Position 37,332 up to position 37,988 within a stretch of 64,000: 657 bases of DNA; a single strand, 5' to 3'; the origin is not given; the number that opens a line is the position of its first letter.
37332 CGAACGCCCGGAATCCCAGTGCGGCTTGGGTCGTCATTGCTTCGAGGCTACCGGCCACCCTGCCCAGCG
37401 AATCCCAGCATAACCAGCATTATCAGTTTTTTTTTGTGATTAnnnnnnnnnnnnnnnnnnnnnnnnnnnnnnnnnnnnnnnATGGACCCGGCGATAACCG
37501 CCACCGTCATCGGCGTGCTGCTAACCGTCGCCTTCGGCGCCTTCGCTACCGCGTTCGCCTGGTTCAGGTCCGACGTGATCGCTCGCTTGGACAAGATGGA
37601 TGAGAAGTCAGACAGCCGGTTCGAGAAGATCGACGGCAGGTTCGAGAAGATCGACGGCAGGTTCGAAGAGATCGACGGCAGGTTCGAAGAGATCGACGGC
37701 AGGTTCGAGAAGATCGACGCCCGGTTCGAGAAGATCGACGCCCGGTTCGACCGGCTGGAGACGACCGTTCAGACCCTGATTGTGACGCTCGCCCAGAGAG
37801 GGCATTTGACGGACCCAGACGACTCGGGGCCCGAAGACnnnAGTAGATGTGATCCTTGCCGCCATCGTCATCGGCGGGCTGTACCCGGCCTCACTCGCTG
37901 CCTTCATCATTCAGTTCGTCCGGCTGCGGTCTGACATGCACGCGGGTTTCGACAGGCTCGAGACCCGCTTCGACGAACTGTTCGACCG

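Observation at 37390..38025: Locus 1 of a small membrane-anchored coiled-coil protein family: two tandem paralogs behind an AT-rich tract, one with a 21-bp x 6.5 in-frame repeat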

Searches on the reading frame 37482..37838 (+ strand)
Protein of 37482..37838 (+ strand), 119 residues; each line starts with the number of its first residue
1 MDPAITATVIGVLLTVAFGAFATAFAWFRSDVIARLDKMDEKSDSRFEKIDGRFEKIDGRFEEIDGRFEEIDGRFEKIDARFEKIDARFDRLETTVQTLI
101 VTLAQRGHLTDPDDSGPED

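Call 9: search_protein_families(library=pfam, max_evalue=1, proteins=[window:37482-37838:+])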
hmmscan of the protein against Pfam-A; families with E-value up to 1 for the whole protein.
window:37482-37838:+ (119 aa): 25 families
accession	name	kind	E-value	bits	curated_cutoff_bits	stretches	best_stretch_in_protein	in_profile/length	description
PF23991.1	DUF7310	-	0.00013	22.8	40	1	37-97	20-82/83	Coiled-coil region of unknown function (DUF7310)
PF05377.16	FlaC_arch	-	0.0023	18.7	27.8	1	60-100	1-41/55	Flagella accessory protein C (FlaC)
PF18982.5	JetA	-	0.0028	16.7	26.2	1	27-97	191-266/434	Wadjet protein JetA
PF10046.14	BLOC1_2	-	0.0057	17.4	33.4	1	36-99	25-84/96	Biogenesis of lysosome-related organelles complex-1 subunit 2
PF05929.16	Phage_GPO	-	0.0079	16.3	33.6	1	28-98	176-246/268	Phage capsid scaffolding protein (GPO) serine peptidase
PF01519.22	DUF16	-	0.021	15.7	40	1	32-94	32-104/104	Protein of unknown function DUF16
PF07889.17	DUF1664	-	0.024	15.1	34.6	1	31-96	45-110/124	Protein of unknown function (DUF1664)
PF14300.12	DMP19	-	0.033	15.2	25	0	41-71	65-97/112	DMP19-like protein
PF16326.10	ABC_tran_CTD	-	0.033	14.9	32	1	39-93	2-61/69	ABC transporter C-terminal domain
PF00261.25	Tropomyosin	-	0.052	13.4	38.6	1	36-103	88-155/242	Tropomyosin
PF11945.13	WASH_WAHD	-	0.055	13.3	24.2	1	32-79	22-69/292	WAHD domain of WASH complex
PF06825.17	HSBP1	-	0.057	13.7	28.6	0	62-100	12-47/51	Heat shock factor binding protein 1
PF07104.16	DUF1366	-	0.068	13.3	23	1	66-111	69-114/117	Protein of unknown function (DUF1366)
PF08954.16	Trimer_CC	-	0.084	13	27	1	77-97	30-50/52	Trimerisation motif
PF06160.17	EzrA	-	0.11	11.2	39.6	1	43-97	349-403/557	Septation ring formation regulator, EzrA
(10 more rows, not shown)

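Call 10: search_protein_families(library=ncbifam, max_evalue=1, proteins=[window:37482-37838:+])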
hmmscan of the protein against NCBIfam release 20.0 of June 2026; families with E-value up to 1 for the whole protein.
window:37482-37838:+ (119 aa): 22 families
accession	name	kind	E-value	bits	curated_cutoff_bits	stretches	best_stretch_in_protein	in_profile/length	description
NF048001.1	GTP_morpho_1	equivalog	0.00016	21.4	50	2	73-93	24-44/70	GTA head formation protein, RCAP_rcc01685 family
NF047515.1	SpiroCoCo_C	equivalog_domain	0.0006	19.1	125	1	39-93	36-103/313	SpiroCoCo family coiled-coil protein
NF053525.1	thylo_ssr2422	subfamily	0.0027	18.1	38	1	29-70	11-48/77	ssr2422 family thylakoid membrane protein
TIGR04527.1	mycoplas_twoTM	subfamily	0.004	16.9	125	1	8-99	14-101/248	MG_279/MG_280 family protein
NF009344.0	PRK12705.1-1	equivalog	0.0062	15.2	831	1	34-85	148-199/572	hypothetical protein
TIGR02168.1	SMC_prok_B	equivalog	0.018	12.8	567.35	1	35-99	418-482/1181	chromosome segregation protein SMC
TIGR02977.1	phageshock_pspA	equivalog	0.026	14.2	242.95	1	35-94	142-202/219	phage shock protein PspA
NF045487.1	ASRP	equivalog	0.029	13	300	1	41-96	214-272/593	archaea-specific SMC-related protein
TIGR02169.1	SMC_prok_A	equivalog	0.03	12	729.4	1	34-103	305-374/1165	chromosome segregation protein SMC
TIGR02978.1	phageshock_pspC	equivalog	0.032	14.1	104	1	71-96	82-107/121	envelope stress response membrane protein PspC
NF003034.1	PRK03918.1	equivalog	0.049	11.6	700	1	42-98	637-691/878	DNA double-strand break repair ATPase Rad50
NF002572.0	PRK02224.1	equivalog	0.052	11.8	1087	1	39-103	371-442/888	DNA double-strand break repair ATPase Rad50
NF052504.1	sll1863_fam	domain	0.059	13.6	35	0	29-58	49-78/93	sll1863 family stress response protein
NF052320.1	Cbp1_fam_LP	subfamily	0.095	12.2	90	1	31-104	102-175/286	Cbp1 family collagen-binding glycoprotein adhesin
NF053563.1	Rkd4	equivalog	0.096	10.8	860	1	36-97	313-374/747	arcadin-4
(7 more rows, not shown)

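Call 11: search_protein_families(library=phrogs, max_evalue=1, proteins=[window:37482-37838:+])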
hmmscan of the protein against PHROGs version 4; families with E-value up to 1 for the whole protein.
window:37482-37838:+ (119 aa): 37 families (the best 25 are shown)
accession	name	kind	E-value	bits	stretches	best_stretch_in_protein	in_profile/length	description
phrog_6701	-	unknown function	1.1e-10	42.5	1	34-104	71-133/169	-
phrog_12015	-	unknown function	2e-08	35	1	37-97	90-150/165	-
phrog_5553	-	unknown function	6.8e-08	33.7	1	39-93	12-69/114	-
phrog_6391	-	unknown function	4.9e-05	24.4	1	24-53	19-48/49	-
phrog_32712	-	unknown function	0.00029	22.4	1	65-89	27-51/94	-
phrog_11953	-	DNA, RNA and nucleotide metabolism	0.00043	21.1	1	54-90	9-45/154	exonuclease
phrog_736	-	unknown function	0.00049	21.2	1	9-93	14-95/112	-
phrog_20262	-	unknown function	0.00056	21.1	1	36-91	56-119/146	-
phrog_1103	-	unknown function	0.00097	20.2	1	69-89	22-42/80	-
phrog_7606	-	unknown function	0.0012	20.3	1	33-63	81-111/134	-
phrog_1009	-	unknown function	0.0018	19.4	1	10-96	14-99/103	-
phrog_25947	-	other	0.0053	18.1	1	50-108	7-65/79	hol-like chemotaxis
phrog_15851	-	unknown function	0.0062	17.9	1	50-85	56-87/117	-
phrog_2990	-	unknown function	0.0078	17.4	1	35-87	44-96/133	-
phrog_6301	-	unknown function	0.0085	16.9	0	72-96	9-33/71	-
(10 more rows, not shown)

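Call 20: list_cluster_members(proteins=[window:37482-37838:+, window:37849-38022:+, window:58830-59081:-, window:58617-58817:-, window:62922-63455:+])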
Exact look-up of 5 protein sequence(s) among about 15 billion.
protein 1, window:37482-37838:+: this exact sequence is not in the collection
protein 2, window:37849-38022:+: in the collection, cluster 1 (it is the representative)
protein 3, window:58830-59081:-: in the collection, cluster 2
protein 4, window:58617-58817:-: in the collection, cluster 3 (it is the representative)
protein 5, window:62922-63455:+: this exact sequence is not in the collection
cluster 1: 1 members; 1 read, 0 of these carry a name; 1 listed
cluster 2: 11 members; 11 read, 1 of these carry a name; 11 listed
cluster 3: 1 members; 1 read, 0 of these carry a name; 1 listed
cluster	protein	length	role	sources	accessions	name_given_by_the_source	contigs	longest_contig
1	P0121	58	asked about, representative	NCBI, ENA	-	-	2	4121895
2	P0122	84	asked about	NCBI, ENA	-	-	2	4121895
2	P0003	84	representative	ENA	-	-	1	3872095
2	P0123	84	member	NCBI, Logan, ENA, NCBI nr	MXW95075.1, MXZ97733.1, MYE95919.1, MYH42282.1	MAG: hypothetical protein F4110_01445 [Acidimicrobiaceae bacterium] | hypothetical protein [Acidimicrobiaceae bacterium]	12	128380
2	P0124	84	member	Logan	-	-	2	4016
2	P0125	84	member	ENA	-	-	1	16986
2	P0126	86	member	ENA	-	-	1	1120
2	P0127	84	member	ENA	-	-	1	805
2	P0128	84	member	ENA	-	-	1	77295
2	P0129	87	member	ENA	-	-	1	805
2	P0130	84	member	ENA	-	-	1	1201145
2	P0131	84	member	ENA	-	-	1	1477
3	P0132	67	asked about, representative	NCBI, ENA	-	-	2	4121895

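Call 36: find_related_loci(query=A3, collection=genome_contigs, flank=6000)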
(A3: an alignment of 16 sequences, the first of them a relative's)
Query A3 (84 aa) in genome_contigs; peptide patterns used: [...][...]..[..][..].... (x = any residue, [..] = any of these).
72 stretches matched a pattern; 26 encode a relative of the query (tblastn E <= 1e-3); 26 distinct loci.
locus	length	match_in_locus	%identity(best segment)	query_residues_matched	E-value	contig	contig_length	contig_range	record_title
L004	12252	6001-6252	90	1-84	1e-47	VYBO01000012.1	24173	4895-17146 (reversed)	MAG: Acidimicrobiaceae bacterium isolate SB0673_bin_3 NODE_442_length_24173_cov_75.600133, whole genome shotgun sequence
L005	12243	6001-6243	86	1-84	1e-41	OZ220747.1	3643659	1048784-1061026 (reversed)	MAG: Acidimicrobiales bacterium isolate 24b51cff-2c1d-4890-b593-b7e190b4cd9e genome assembly, chromosome: 1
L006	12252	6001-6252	73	1-84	8e-39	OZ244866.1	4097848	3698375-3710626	MAG: Candidatus Aldehydirespirator sp. isolate 5d9a7b39-b96f-476b-9b06-807c01473320 genome assembly, chromosome: 1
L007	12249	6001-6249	70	1-83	4e-36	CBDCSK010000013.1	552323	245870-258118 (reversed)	MAG: Candidatus Aldehydirespirator sp. isolate 158ad01d-a0e1-4362-9a4e-647a92b6262f genome assembly, contig: contig_13,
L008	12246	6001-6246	68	1-82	7e-35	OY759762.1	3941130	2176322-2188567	MAG: Acidimicrobiales bacterium isolate 58bc0cff-3a4e-4465-8a1f-db016ff7ac3d genome assembly, chromosome: 1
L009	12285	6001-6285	65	1-84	3e-34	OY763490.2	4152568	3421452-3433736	MAG: Acidimicrobiales bacterium isolate e420a23f-e807-4b73-8760-6b68b197cd4b genome assembly, chromosome: 1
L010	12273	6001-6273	65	1-84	1e-33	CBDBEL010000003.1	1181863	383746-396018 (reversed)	MAG: Candidatus Aldehydirespirator sp. isolate 42010ebb-ea2b-4a2b-9d13-79554d05c50f genome assembly, contig: contig_3, w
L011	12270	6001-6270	63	1-83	2e-33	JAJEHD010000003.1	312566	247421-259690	MAG: Acidimicrobiia bacterium isolate p16x60bins.22 k141_602128, whole genome shotgun sequence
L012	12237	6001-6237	71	1-72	2e-31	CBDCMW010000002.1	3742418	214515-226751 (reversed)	MAG: Candidatus Aldehydirespirator sp. isolate e2a2a1f8-459e-4046-a8a7-43a5ecbda485 genome assembly, contig: contig_2, w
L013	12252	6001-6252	71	1-84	6e-31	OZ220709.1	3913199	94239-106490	MAG: Acidimicrobiales bacterium isolate 6b056a62-6b83-475f-8eea-6cb61c32e6fc genome assembly, chromosome: 1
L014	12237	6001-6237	66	1-83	2e-30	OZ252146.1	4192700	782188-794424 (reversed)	MAG: Candidatus Aldehydirespirator sp. isolate fd067d44-95a4-4330-b63d-26ca3bb23c52 genome assembly, chromosome: 1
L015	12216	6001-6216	62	1-79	2e-26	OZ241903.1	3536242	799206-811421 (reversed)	MAG: Candidatus Aldehydirespirator sp. isolate d351f403-e454-448a-b302-ab11d97c6c0f genome assembly, chromosome: 1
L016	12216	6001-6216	62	1-79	9e-26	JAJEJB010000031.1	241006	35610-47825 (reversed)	MAG: Acidimicrobiia bacterium isolate p16x63bins.58 k141_527988, whole genome shotgun sequence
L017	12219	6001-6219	57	1-84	4e-25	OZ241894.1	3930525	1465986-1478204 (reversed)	MAG: Candidatus Aldehydirespirator sp. isolate 59d5e5b9-c534-4d11-b37b-78d6acc4b690 genome assembly, chromosome: 1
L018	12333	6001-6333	50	1-84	4e-24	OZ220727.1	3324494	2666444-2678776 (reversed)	MAG: Acidimicrobiales bacterium isolate 4f57d8d1-ca55-459d-b062-bfd716ad4e26 genome assembly, chromosome: 1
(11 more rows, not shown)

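Call 42: search_protein_representatives(alignment_id=A3)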
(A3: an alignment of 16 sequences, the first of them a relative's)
Query: 16 sequences, 84 profile positions. Proteins with E-value up to 0.001 (for the whole library): 80; up to 1e-10: 20; up to 1e-30: 2. The best 80 are listed.
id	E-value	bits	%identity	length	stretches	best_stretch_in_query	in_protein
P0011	6.2e-40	151.2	-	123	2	29-81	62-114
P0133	7.7e-37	141.3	-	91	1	1-83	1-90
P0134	3.7e-28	113.5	-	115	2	1-60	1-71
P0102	1.9e-27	111.2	-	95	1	1-78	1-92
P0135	7.5e-27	109.3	-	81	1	1-81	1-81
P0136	3.6e-21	91.1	-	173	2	21-79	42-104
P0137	4.0e-20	87.8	-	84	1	1-75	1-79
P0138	6.3e-18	80.7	-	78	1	8-83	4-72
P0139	1.0e-17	80.0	-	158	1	1-75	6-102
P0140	2.8e-17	78.7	-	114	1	1-81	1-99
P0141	1.8e-16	76.0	-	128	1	1-59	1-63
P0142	2.2e-16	75.8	-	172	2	4-59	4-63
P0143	2.2e-16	75.7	-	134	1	1-79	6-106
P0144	9.9e-16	73.7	-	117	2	1-60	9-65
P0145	2.4e-14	69.2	-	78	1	2-78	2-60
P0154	8.9e-09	51.4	-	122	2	4-64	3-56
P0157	4.0e-08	49.3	-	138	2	1-59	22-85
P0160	1.1e-06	44.7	-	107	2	9-46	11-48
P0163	2.3e-06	43.7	-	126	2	4-60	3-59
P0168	1.0e-05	41.6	-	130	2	4-57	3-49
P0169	1.1e-05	41.5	-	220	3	12-58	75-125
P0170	1.1e-05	41.5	-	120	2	17-64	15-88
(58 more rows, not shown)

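Call 44: search_protein_families(library=pfam, max_evalue=0.01, proteins=[P0136, P0139, P0142, P0154, P0157, P0163, P0168, P0169, P0170, P0160])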
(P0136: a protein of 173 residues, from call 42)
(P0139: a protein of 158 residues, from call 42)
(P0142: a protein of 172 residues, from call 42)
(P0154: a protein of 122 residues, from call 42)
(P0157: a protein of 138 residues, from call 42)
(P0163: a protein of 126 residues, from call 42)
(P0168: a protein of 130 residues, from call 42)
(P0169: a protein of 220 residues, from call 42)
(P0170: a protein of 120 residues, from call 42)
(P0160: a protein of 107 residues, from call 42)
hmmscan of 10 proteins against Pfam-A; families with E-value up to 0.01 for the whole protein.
P0136 (173 aa): 0 families

P0139 (158 aa): 0 families

P0142 (172 aa): 0 families

P0154 (122 aa): 6 families
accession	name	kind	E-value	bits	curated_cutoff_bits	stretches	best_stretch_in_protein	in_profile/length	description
PF23991.1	DUF7310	-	5.2e-08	33.7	40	0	70-92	35-57/83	Coiled-coil region of unknown function (DUF7310)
PF04513.17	Baculo_PEP_C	-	0.00016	22.2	38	0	59-113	25-79/140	Baculovirus polyhedron envelope protein, PEP, C terminus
PF16526.10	CLZ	-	0.00017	22.3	26.7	0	72-97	24-49/71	C-terminal leucine zipper domain of cyclic nucleotide-gated channels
PF06825.17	HSBP1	-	0.0024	18.1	28.6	0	58-93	13-48/51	Heat shock factor binding protein 1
PF16326.10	ABC_tran_CTD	-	0.0052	17.4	32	0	72-111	8-48/69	ABC transporter C-terminal domain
PF05531.17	NPV_P10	-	0.0078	17.1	29.8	0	54-94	11-57/75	Nucleopolyhedrovirus P10 protein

P0157 (138 aa): 3 families
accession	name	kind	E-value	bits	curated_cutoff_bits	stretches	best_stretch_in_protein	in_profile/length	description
PF01442.23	Apolipoprotein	-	7.6e-05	22.9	90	1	43-136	79-170/190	Apolipoprotein A1/A4/E domain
PF07439.16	DUF1515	-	0.0014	19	22.2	1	33-81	4-51/113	Protein of unknown function (DUF1515)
PF18142.6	SLATT_fungal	-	0.0057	17.2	26.5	1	31-105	46-119/121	SMODS and SLOG-associating 2TM effector domain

P0163 (126 aa): 9 families
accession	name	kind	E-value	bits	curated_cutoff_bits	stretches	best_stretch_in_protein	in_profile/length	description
PF23991.1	DUF7310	-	2.3e-08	34.9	40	1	36-93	26-83/83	Coiled-coil region of unknown function (DUF7310)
PF16526.10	CLZ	-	9.7e-07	29.5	26.7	1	35-72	19-56/71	C-terminal leucine zipper domain of cyclic nucleotide-gated channels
PF02346.21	Vac_Fusion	-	2.8e-05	24.1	24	1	49-85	2-38/56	Chordopoxvirus multifunctional envelope protein A27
PF10779.14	XhlA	-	0.0002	21.9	34.7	0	36-69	7-40/67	Haemolysin XhlA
PF00261.25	Tropomyosin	-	0.0018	18.2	38.6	1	37-92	10-65/242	Tropomyosin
PF05377.16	FlaC_arch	-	0.0019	19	27.8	0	41-79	1-39/55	Flagella accessory protein C (FlaC)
PF02183.23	HALZ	-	0.0043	17.6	28.1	0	30-69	2-41/43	Homeobox associated leucine zipper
PF04102.17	SlyX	-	0.0049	17.9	30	1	45-93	1-49/67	SlyX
PF06825.17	HSBP1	-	0.0094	16.2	28.6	0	37-61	24-48/51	Heat shock factor binding protein 1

P0168 (130 aa): 0 families

P0169 (220 aa): 13 families
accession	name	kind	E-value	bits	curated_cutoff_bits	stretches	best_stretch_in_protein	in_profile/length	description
PF02601.20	Exonuc_VII_L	-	9.1e-05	22.5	35.9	1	34-194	120-246/315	Exonuclease VII, large subunit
PF09534.15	Trp_oprn_chp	-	0.00037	20.8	29.6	1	2-118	54-164/180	Tryptophan-associated transmembrane protein (Trp_oprn_chp)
PF01442.23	Apolipoprotein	-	0.0012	19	90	0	98-194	86-176/190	Apolipoprotein A1/A4/E domain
PF06160.17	EzrA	-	0.0013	17.6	39.6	1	91-195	166-271/557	Septation ring formation regulator, EzrA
PF20667.3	Sec10_N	-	0.0014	19.1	27.4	0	135-195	8-68/118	Exocyst complex component Sec10, N-terminal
PF09763.15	Sec3_CC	-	0.0022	18.2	27.1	0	96-166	2-71/133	Exocyst complex component Sec3, coiled-coil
PF16526.10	CLZ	-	0.0025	18.6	26.7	0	108-165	17-70/71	C-terminal leucine zipper domain of cyclic nucleotide-gated channels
PF10444.14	Nbl1_Borealin_N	-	0.0027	17.8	24.4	0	154-180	11-37/57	Nbl1 / Borealin N terminal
PF07889.17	DUF1664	-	0.0034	17.8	34.6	0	114-191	47-123/124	Protein of unknown function (DUF1664)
PF09728.14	Taxilin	-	0.0034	17.1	30.3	1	97-188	103-191/302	Myosin-like coiled-coil protein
PF03938.19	OmpH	-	0.0066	17.1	32.4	0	105-196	16-104/141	Outer membrane protein (OmpH-like)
PF03763.18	Remorin_C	-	0.0068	16.6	29.7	0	92-138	19-65/107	Remorin, C-terminal region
PF10241.14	KxDL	-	0.0084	16.8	27.2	0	111-145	19-53/86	Uncharacterized conserved protein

P0170 (120 aa): 9 families
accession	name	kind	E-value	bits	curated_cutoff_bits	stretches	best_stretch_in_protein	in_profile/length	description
PF14712.11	Snapin_Pallidin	-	0.00035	21.4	29.6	1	26-99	18-89/89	Snapin/Pallidin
PF20570.3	DUF6779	-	0.00046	21.2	28.1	1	17-101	11-93/108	Domain of unknown function (DUF6779)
PF01519.22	DUF16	-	0.0006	20.7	40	1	33-100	46-104/104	Protein of unknown function DUF16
PF01442.23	Apolipoprotein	-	0.00063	19.9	90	1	35-101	73-140/190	Apolipoprotein A1/A4/E domain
PF24073.1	DUF7365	-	0.001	19.6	27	1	9-98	8-97/101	Coiled-coil region of unknown function (DUF7365)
PF02601.20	Exonuc_VII_L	-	0.0012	18.9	35.9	1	4-102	131-221/315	Exonuclease VII, large subunit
PF08702.15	Fib_alpha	-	0.0019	18.8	29.9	1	29-110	46-126/143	Fibrinogen alpha/beta chain family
PF01991.23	vATP-synt_E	-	0.0033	17.3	24.2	1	29-101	22-91/199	ATP synthase (E/31 kDa) subunit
PF10241.14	KxDL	-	0.0053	17.5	27.2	0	42-108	12-77/86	Uncharacterized conserved protein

P0160 (107 aa): 5 families
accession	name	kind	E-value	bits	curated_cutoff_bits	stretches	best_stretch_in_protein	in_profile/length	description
PF07798.16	CCDC90-like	-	6.5e-06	26.5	33.5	1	30-84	84-138/175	Coiled-coil domain-containing protein 90-like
PF13801.11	Metal_resist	-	4.2e-05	24.2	29.2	1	15-87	6-81/125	Heavy-metal resistance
PF07889.17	DUF1664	-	0.00027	21.4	34.6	1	20-88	14-82/124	Protein of unknown function (DUF1664)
PF01442.23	Apolipoprotein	-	0.0004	20.6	90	1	32-81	33-82/190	Apolipoprotein A1/A4/E domain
PF04513.17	Baculo_PEP_C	-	0.0074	16.8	38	1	29-88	49-101/140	Baculovirus polyhedron envelope protein, PEP, C terminus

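Call 46: find_encoding_contigs(protein=P0142, flank=5000, max_places=3)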
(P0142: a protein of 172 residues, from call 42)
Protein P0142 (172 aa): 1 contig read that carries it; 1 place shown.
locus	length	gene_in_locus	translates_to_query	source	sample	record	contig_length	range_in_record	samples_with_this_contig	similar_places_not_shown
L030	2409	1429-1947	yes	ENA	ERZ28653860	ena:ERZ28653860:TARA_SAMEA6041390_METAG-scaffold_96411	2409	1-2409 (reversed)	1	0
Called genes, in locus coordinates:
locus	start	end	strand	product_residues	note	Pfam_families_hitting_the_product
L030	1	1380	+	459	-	?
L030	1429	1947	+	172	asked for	-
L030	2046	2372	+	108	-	-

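Call 47: find_encoding_contigs(protein=P0139, flank=5000, max_places=3)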
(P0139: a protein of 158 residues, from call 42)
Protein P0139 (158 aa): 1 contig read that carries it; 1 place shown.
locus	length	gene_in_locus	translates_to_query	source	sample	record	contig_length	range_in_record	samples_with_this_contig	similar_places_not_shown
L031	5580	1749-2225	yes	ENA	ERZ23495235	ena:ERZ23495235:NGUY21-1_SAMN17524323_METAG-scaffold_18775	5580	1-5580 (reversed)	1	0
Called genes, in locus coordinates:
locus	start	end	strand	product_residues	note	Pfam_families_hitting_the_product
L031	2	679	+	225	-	?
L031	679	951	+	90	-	-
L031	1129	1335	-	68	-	-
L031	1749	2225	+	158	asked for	-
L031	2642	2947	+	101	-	PF10387:DUF2442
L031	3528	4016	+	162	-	-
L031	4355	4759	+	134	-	-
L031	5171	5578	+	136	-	?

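Call 48: find_encoding_contigs(protein=P0154, flank=5000, max_places=3)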
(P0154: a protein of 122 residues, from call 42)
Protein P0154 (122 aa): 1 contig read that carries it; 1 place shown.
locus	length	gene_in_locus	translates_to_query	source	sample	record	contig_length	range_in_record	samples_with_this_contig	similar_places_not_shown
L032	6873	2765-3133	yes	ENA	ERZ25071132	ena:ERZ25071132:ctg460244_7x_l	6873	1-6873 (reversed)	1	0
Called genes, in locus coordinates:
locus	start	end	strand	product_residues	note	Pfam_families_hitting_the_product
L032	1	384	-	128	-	?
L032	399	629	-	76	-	-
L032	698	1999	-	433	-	PF13173:AAA_14, PF13635:DUF4143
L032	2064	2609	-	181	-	PF13489:Methyltransf_23, PF05401:NodS (weak), PF13847:Methyltransf_31, PF08241:Methyltransf_11, PF08242:Methyltransf_12, PF13649:Methyltransf_25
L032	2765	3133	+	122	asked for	PF10805:DUF2730 (faint), PF23991:DUF7310 (faint)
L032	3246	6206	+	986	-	PF04851:ResIII, PF00270:DEAD, PF00271:Helicase_C, PF19306:WHD_Lhr, PF08494:DEAD_assoc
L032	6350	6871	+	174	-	?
